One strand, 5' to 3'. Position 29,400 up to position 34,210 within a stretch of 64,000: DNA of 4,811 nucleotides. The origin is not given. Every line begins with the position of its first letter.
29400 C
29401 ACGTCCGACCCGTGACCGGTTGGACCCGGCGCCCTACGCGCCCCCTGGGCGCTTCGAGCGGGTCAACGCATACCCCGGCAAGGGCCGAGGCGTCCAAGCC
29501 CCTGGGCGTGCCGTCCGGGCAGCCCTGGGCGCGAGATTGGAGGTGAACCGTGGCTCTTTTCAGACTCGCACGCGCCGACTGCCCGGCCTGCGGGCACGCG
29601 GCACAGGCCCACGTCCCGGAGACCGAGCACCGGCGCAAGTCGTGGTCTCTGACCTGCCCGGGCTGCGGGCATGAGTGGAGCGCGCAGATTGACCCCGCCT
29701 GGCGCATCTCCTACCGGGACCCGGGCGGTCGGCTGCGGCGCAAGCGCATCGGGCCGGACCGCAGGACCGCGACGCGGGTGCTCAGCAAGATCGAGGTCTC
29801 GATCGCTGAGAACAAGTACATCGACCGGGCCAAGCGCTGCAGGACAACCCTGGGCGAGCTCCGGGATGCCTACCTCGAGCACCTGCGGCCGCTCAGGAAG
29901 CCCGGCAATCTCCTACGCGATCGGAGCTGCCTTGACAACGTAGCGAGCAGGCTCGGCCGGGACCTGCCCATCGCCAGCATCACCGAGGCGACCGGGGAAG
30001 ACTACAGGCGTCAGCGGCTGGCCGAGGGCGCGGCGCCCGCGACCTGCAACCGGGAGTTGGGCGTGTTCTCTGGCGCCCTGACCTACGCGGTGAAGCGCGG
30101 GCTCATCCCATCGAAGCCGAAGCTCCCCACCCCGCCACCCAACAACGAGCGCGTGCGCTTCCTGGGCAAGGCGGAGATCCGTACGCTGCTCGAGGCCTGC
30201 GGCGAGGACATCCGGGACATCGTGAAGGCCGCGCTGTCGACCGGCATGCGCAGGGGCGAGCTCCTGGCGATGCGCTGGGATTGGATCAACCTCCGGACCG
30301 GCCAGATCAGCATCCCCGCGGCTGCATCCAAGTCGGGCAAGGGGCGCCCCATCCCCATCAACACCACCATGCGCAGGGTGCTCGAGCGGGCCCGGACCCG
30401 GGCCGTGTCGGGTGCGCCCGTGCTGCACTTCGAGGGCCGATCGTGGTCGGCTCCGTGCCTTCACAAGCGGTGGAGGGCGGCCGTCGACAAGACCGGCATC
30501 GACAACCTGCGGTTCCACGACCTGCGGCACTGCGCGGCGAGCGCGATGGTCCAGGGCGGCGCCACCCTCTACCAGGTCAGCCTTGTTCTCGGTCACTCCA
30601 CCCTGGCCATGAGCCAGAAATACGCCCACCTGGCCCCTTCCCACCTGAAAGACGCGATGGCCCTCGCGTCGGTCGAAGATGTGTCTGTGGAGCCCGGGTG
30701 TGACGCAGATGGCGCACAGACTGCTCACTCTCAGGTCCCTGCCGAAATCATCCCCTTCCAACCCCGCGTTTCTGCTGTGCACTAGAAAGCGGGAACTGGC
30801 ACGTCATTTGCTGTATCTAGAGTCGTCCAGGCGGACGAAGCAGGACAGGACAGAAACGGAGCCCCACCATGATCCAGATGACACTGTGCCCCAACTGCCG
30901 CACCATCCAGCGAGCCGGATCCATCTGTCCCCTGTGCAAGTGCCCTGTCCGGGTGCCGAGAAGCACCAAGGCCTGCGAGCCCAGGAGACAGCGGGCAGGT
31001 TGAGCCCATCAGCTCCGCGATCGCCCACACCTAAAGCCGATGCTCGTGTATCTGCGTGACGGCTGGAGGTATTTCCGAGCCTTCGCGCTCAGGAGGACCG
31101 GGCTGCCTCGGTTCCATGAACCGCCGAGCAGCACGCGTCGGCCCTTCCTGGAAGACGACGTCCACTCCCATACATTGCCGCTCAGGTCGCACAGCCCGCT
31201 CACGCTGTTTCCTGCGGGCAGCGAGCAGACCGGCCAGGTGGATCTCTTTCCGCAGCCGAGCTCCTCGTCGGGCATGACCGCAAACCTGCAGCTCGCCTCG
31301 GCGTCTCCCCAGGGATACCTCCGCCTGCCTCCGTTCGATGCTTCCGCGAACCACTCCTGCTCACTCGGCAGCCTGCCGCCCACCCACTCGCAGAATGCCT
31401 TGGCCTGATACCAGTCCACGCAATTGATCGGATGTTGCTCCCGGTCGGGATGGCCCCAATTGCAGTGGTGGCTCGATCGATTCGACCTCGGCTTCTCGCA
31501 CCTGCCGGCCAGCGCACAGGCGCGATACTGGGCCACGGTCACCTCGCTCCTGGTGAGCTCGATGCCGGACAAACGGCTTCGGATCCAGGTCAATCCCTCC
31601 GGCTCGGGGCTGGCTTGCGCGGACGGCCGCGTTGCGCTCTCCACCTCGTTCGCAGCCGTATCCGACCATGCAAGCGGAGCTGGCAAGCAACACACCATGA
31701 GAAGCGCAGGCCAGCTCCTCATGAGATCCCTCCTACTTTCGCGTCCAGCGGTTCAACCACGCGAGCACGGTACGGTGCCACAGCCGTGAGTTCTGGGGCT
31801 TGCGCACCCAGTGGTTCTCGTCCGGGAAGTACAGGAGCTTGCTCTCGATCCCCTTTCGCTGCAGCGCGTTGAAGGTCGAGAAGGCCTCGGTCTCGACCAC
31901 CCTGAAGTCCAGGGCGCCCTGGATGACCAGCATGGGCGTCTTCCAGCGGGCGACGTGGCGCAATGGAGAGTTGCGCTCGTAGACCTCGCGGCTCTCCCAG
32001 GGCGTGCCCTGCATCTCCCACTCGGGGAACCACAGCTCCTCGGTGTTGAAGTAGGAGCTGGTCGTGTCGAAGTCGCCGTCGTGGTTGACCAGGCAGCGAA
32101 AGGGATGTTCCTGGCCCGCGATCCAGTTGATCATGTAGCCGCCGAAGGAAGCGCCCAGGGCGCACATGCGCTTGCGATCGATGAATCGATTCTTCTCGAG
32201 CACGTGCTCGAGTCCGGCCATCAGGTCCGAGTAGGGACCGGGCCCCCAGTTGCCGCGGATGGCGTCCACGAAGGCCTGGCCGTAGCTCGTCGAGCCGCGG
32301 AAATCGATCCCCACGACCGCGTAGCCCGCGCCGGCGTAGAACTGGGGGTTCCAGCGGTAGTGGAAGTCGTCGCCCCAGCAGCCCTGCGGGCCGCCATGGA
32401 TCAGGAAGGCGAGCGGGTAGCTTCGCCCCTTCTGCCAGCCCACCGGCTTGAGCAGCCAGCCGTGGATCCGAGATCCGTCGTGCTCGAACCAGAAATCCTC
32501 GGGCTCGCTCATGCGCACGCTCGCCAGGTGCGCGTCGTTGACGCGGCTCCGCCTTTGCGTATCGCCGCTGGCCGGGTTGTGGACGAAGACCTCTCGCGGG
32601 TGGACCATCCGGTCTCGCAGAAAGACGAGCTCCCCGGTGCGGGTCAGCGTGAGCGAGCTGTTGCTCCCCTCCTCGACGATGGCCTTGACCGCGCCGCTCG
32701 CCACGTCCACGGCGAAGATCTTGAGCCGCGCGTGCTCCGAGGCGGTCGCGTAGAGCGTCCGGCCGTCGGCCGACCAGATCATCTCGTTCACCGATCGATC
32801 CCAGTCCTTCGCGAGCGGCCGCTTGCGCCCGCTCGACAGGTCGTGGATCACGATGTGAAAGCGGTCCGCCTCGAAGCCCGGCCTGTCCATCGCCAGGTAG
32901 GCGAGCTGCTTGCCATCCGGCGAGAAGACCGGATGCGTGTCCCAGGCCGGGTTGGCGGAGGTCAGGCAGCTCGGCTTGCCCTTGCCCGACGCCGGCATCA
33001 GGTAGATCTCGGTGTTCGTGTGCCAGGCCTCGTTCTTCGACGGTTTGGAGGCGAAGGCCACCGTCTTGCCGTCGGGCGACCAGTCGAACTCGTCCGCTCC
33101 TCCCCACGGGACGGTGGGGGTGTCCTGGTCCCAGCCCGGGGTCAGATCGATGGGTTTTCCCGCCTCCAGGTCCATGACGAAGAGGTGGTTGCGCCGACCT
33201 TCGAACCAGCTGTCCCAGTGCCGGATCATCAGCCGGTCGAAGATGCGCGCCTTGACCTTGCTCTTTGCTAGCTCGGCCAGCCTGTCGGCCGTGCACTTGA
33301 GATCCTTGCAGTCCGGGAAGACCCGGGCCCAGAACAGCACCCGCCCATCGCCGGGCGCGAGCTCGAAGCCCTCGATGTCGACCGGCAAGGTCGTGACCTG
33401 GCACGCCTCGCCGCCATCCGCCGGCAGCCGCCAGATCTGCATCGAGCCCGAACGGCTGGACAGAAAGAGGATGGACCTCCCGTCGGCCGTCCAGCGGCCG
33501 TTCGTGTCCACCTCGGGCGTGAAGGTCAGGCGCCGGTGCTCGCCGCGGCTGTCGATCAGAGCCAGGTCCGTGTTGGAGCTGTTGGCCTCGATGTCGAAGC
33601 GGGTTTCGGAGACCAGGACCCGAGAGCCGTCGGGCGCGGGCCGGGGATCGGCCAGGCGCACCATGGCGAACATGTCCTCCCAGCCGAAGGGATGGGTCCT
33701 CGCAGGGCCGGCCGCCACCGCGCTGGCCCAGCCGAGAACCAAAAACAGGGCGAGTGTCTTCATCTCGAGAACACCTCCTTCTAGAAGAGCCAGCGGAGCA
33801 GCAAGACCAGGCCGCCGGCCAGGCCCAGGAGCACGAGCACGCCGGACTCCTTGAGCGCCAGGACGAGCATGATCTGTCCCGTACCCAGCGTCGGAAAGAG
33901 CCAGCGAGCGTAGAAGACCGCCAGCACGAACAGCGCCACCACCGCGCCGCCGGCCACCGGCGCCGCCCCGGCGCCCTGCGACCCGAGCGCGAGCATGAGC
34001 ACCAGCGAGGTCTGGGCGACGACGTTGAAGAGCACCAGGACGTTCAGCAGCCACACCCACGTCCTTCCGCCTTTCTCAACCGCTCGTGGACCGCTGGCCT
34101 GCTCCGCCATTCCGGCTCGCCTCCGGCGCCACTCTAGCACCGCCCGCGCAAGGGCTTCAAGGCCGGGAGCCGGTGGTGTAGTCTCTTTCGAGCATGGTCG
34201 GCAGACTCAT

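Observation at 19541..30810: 11.27-kb integrated element with replication and TerS-like genes but no virion genes: a PICI-like satellite in a Myxococcota-type genome?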

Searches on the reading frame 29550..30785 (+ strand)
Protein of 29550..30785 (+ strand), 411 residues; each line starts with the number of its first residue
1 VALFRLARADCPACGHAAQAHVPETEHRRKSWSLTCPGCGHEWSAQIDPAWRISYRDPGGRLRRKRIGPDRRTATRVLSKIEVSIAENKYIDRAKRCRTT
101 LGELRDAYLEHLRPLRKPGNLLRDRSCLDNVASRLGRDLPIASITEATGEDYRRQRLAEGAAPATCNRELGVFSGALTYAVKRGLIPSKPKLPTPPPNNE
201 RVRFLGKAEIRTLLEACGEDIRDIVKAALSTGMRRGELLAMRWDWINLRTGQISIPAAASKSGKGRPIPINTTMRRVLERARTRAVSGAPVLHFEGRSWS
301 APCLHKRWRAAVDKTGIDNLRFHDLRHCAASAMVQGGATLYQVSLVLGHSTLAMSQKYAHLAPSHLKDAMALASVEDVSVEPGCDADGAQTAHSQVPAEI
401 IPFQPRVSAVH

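Call 10: search_protein_families(library=pfam, max_evalue=0.1, proteins=[window:29550-30785:+])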
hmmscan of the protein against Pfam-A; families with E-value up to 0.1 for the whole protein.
window:29550-30785:+ (411 aa): 6 families
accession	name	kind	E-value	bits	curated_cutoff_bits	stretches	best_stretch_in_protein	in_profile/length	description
PF00589.27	Phage_integrase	-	3.4e-24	86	27.1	1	204-364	2-171/172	Phage integrase family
PF24624.1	Int_N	-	0.00035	21.7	27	1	123-178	25-79/100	Phage integrase, N-terminal domain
PF14803.11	Zn_ribbon_Nudix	-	0.0043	17.4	25.6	1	11-41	3-30/34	Nudix N-terminal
PF07282.18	Cas12f1-like_TNB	-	0.033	14.8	26.3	1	10-51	30-58/60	Cas12f1-like, TNB domain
PF24460.1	DUF7575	-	0.039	13.8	28.5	0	35-47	5-17/28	Domain of unknown function (DUF7575)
PF13102.12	Phage_int_SAM_5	-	0.07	13.9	22.3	0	103-190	4-92/98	Phage integrase SAM-like domain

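Call 12: search_protein_families(library=phrogs, max_evalue=0.1, proteins=[window:29550-30785:+])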
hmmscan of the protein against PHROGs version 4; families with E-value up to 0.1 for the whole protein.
window:29550-30785:+ (411 aa): 8 families
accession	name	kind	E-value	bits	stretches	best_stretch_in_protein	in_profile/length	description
phrog_1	-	integration and excision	1.7e-66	226.8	1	50-374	123-449/611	integrase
phrog_216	-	integration and excision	6.2e-31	108.6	1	198-373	49-236/301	integrase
phrog_35951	-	unknown function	4.3e-15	56.9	1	306-369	7-70/97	-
phrog_37709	-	unknown function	2.3e-09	38.2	1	185-249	41-105/116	-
phrog_7269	-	integration and excision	2.7e-06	28.2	1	309-375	18-83/89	integrase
phrog_25190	-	integration and excision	3.2e-06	28.4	1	312-368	39-96/109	integrase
phrog_7685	-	integration and excision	9e-05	23.1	1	266-369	129-231/240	integrase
phrog_22184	-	unknown function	0.012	16.1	0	139-245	107-233/254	-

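Call 62: search_protein_families(library=ncbifam, max_evalue=0.1, proteins=[window:29550-30785:+])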
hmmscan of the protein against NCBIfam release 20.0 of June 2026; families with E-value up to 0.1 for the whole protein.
window:29550-30785:+ (411 aa): 15 families
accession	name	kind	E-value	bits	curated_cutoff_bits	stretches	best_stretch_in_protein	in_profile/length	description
NF040815.2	recomb_XerA_Arch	equivalog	2.7e-19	69.8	220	1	177-369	72-262/263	site-specific tyrosine recombinase/integron integrase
TIGR02224.1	recomb_XerC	equivalog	6.1e-18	65.2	335.15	1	137-369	37-285/295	tyrosine recombinase XerC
TIGR02225.1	recomb_XerD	equivalog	3.4e-17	62.7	329.6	1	140-370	37-283/290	site-specific tyrosine recombinase XerD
NF001399.0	PRK00283.1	subfamily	1.8e-16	60.2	279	1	137-370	44-292/300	tyrosine recombinase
TIGR02249.1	integrase_gron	subfamily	1.8e-09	37.4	265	2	304-363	242-302/315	integron integrase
NF002331.0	PRK01287.1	subfamily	1.9e-08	33.7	371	1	221-368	164-319/365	site-specific tyrosine recombinase XerC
NF003462.0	PRK05084.1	equivalog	4.7e-05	22.3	267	1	322-371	305-354/360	tyrosine recombinase XerS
NF047912.1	ECs_2282_CxxC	subfamily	0.0016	18.3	37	1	10-44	4-38/60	ECs_2282 family putative zinc-binding protein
NF011946.0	PRK15417.1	equivalog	0.0018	17.5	435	1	306-362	259-316/337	integron integrase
NF038384.1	zinc_YnfU_fam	subfamily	0.012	15.2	36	1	7-43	15-48/52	YnfU family zinc-binding protein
NF041374.1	GDCCVxC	domain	0.019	15.2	40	0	10-24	4-18/58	GDCCVxC domain-containing (seleno)protein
NF011481.0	PRK14890.1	equivalog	0.048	13.7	61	0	9-42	28-59/61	putative Zn-ribbon RNA-binding protein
NF041591.1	CxxC_VVA0879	subfamily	0.066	13.2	37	0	27-46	15-34/101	VVA0879 family protein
TIGR01651.1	CobT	equivalog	0.083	11.6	759.05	0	258-328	400-468/600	cobaltochelatase subunit CobT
TIGR03655.1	anti_R_Lar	subfamily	0.096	13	39.6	0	10-45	3-40/55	Lar family restriction alleviation protein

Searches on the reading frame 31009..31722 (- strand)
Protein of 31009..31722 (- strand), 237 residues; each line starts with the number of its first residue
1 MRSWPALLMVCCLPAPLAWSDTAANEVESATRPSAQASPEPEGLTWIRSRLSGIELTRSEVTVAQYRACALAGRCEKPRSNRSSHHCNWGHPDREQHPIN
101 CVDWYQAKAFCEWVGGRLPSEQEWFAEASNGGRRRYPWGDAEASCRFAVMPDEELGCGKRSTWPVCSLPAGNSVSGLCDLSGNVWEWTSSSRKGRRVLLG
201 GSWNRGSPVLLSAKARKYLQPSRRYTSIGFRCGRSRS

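Call 36: search_protein_families(library=pfam, max_evalue=0.001, proteins=[window:31009-31722:-])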
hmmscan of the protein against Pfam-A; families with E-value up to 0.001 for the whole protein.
window:31009-31722:- (237 aa): 1 family
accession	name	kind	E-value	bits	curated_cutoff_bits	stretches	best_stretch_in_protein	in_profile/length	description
PF03781.23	FGE-sulfatase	-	1.2e-32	114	23.3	1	52-232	35-253/255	Sulfatase-modifying factor enzyme 1-like domain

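Call 93: find_encoding_contigs(protein=window:31009-31722:-, flank=10000, max_places=6)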
Protein window:31009-31722:- (237 aa): 1 contig read that carries it; 1 place shown.
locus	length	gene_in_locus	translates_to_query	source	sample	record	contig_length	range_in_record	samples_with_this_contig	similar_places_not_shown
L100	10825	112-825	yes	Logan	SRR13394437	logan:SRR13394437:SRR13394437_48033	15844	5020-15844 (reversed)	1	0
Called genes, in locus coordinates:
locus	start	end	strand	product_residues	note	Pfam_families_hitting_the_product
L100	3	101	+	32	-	?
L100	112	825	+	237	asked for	PF03781:FGE-sulfatase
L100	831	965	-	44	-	-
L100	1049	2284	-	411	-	PF00589:Phage_integrase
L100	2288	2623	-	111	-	-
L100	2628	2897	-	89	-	-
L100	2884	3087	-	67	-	-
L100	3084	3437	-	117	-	-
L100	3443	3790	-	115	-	-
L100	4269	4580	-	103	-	-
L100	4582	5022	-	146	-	-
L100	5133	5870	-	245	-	-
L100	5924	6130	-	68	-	-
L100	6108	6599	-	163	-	-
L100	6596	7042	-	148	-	-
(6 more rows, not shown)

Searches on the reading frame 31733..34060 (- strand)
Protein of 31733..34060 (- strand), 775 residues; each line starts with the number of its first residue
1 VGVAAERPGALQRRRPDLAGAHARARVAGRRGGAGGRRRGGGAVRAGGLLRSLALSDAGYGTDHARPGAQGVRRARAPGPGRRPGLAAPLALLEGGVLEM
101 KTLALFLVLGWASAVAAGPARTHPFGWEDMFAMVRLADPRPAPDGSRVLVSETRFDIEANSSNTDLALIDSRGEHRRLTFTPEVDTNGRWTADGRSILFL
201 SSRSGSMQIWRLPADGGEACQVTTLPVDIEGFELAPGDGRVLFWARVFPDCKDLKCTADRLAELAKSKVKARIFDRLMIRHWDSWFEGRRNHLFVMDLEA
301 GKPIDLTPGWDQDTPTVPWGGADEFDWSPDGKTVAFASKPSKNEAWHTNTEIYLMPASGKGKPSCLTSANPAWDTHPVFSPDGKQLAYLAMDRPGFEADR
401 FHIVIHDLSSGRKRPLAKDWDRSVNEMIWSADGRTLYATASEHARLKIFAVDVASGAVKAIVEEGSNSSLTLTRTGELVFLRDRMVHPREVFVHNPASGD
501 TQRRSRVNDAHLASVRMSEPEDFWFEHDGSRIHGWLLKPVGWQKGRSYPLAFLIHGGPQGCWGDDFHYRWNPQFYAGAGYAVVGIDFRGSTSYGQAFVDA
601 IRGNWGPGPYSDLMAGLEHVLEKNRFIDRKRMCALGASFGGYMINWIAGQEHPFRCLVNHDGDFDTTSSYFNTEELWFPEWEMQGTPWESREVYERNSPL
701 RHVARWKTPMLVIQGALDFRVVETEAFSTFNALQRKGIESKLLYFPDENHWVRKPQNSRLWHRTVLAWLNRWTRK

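Call 36: search_protein_families(library=pfam, max_evalue=0.001, proteins=[window:31733-34060:-])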
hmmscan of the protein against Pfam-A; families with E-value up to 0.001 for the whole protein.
window:31733-34060:- (775 aa): 5 families
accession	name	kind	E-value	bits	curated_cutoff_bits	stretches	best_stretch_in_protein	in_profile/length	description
PF00326.27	Peptidase_S9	-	1.3e-61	208.2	22.6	1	567-773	2-210/213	Prolyl oligopeptidase family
PF07676.18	PD40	-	3.4e-21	75.1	20.9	1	176-211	2-38/38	WD40-like Beta Propeller Repeat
PF25174.1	Beta-prop_THOC3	-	2.8e-06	27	305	0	378-451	95-158/272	THOC3 beta-propeller domain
PF02129.25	Peptidase_S15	-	3.5e-06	27.3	23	0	691-743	206-254/262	X-Pro dipeptidyl-peptidase (S15 family)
PF20434.5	BD-FAE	-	0.00036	20.6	26.8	0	546-721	11-203/215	BD-FAE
